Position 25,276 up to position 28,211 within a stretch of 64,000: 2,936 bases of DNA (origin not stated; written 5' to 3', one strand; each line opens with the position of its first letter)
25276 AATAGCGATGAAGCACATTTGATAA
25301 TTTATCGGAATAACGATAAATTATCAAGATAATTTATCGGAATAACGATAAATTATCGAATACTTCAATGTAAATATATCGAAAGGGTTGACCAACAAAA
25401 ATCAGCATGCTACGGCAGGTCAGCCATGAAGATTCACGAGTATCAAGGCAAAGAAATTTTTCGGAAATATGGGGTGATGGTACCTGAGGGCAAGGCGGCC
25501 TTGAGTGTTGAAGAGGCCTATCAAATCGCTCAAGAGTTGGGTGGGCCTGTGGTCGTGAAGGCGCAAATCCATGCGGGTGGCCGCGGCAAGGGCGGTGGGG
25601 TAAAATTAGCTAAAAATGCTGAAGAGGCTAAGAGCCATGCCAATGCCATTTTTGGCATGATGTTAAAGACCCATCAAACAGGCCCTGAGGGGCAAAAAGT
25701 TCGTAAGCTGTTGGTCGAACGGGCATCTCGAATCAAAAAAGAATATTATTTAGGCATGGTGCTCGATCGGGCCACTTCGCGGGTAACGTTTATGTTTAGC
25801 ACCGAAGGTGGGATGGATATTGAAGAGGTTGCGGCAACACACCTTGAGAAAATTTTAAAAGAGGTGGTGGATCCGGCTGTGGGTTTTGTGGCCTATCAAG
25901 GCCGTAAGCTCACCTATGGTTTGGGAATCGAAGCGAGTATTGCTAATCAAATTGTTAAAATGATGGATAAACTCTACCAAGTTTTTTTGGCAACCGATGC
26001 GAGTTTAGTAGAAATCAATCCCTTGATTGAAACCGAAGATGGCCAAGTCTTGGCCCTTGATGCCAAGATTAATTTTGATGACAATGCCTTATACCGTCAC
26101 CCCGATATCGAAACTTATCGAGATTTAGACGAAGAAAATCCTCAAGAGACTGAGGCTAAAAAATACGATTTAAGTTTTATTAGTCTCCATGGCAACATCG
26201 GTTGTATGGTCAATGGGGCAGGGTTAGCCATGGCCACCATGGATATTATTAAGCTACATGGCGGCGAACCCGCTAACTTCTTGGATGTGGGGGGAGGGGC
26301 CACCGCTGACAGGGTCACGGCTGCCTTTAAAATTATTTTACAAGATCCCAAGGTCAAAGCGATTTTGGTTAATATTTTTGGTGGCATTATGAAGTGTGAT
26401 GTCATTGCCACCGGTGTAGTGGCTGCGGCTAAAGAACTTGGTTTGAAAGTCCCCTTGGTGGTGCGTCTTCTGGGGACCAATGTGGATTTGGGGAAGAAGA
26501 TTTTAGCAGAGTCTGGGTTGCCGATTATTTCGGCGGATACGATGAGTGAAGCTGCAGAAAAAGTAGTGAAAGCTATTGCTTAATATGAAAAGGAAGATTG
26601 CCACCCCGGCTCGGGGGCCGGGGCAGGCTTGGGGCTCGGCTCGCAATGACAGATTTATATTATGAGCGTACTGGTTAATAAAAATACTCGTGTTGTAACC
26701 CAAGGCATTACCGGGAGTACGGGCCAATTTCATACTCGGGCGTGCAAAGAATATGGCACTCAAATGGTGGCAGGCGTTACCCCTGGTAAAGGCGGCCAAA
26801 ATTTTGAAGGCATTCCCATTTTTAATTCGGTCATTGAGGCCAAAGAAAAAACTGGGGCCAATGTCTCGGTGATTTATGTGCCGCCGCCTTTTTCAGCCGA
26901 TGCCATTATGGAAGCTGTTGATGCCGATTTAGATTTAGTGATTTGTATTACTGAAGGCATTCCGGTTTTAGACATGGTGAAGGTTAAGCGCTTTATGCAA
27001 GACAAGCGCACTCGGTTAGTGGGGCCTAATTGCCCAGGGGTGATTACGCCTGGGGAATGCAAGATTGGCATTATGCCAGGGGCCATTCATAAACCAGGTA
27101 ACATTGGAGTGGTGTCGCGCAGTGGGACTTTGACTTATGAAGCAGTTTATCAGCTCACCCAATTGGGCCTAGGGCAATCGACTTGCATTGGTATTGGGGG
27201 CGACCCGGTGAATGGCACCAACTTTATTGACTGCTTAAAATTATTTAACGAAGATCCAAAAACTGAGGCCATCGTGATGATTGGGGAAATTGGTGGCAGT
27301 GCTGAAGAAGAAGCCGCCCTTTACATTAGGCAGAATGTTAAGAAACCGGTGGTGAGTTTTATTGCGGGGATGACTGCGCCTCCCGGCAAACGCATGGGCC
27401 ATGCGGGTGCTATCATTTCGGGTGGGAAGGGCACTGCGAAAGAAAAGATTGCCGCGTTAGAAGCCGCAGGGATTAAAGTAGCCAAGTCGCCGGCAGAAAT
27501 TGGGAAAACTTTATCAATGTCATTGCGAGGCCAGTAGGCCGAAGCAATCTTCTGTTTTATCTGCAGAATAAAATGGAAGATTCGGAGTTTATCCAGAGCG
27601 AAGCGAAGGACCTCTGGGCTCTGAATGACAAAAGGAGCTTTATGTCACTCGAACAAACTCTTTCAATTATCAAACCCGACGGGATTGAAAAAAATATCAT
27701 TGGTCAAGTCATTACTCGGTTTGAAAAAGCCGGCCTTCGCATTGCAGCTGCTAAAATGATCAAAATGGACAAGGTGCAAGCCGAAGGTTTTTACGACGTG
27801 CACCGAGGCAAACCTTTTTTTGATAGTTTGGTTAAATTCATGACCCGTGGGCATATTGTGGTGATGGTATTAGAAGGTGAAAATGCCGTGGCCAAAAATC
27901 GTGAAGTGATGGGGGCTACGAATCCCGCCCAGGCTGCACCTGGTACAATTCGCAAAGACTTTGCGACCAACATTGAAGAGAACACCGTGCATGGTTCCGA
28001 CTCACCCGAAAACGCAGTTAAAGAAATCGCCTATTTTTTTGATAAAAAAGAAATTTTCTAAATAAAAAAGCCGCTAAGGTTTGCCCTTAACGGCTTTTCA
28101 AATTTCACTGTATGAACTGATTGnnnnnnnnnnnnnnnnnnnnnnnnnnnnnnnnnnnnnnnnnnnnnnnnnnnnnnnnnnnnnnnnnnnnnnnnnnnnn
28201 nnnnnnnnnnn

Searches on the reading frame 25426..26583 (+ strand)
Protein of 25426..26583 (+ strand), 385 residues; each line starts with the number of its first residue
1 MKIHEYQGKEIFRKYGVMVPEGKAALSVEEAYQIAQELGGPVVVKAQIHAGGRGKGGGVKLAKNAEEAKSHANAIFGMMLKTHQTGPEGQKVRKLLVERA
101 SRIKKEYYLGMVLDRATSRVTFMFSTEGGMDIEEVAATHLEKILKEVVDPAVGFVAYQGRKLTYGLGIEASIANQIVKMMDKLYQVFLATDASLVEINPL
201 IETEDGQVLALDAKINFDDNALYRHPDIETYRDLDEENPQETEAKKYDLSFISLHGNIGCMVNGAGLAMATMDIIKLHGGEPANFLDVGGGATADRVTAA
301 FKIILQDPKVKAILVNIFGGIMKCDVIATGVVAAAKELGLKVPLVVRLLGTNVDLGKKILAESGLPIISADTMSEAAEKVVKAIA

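Call 87: search_protein_families(library=pfam, proteins=[window:25426-26583:+], max_evalue=0.000001)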
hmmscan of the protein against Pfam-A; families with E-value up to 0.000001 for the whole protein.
window:25426-26583:+ (385 aa): 4 families
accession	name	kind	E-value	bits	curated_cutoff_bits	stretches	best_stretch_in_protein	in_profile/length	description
PF08442.15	ATP-grasp_2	-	1e-76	257.5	29.5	1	2-201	1-201/202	ATP-grasp domain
PF00549.24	Ligase_CoA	-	8.5e-37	126.6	24.5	1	261-381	1-128/128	CoA-ligase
PF24948.1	Citrate_synth_N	-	1.9e-16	60.6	83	1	39-224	51-227/232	ATP-citrate synthase ATP-grasp domain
PF13549.11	ATP-grasp_5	-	5e-12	46.1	27.6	1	4-216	11-220/221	ATP-grasp domain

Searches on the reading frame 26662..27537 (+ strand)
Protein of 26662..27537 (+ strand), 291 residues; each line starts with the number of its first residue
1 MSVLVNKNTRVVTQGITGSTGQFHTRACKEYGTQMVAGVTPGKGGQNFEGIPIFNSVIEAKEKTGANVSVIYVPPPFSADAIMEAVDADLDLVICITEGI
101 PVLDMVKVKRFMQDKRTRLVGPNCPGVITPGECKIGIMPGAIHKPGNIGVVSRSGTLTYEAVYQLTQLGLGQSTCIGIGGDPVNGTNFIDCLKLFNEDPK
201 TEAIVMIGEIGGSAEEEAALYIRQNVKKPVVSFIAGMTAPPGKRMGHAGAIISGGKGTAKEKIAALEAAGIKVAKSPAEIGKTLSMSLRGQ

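Call 87: search_protein_families(library=pfam, proteins=[window:26662-27537:+], max_evalue=0.000001)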
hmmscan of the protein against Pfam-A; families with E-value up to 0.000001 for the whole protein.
window:26662-27537:+ (291 aa): 3 families
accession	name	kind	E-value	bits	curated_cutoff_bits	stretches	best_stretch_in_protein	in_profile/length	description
PF00549.24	Ligase_CoA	-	3.2e-29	102.1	24.5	1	151-270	1-126/128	CoA-ligase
PF02629.25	CoA_binding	-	9.1e-29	100.5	22.3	1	6-99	1-97/97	CoA binding domain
PF13607.11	Succ_CoA_lig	-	7.1e-11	42.5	27.4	1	145-280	1-131/138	Succinyl-CoA ligase like flavodoxin domain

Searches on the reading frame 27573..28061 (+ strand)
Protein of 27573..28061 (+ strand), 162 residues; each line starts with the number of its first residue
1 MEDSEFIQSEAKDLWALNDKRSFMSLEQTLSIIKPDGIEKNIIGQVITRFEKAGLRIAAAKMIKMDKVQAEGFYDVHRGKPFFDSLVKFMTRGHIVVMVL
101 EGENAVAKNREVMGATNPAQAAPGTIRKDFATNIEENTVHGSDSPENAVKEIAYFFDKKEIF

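Call 87: search_protein_families(library=pfam, proteins=[window:27573-28061:+], max_evalue=0.000001)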
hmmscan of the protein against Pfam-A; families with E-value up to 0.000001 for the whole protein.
window:27573-28061:+ (162 aa): 1 family
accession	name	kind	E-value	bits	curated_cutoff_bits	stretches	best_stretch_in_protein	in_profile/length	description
PF00334.24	NDK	-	8.2e-59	197.8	27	1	27-161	1-135/135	Nucleoside diphosphate kinase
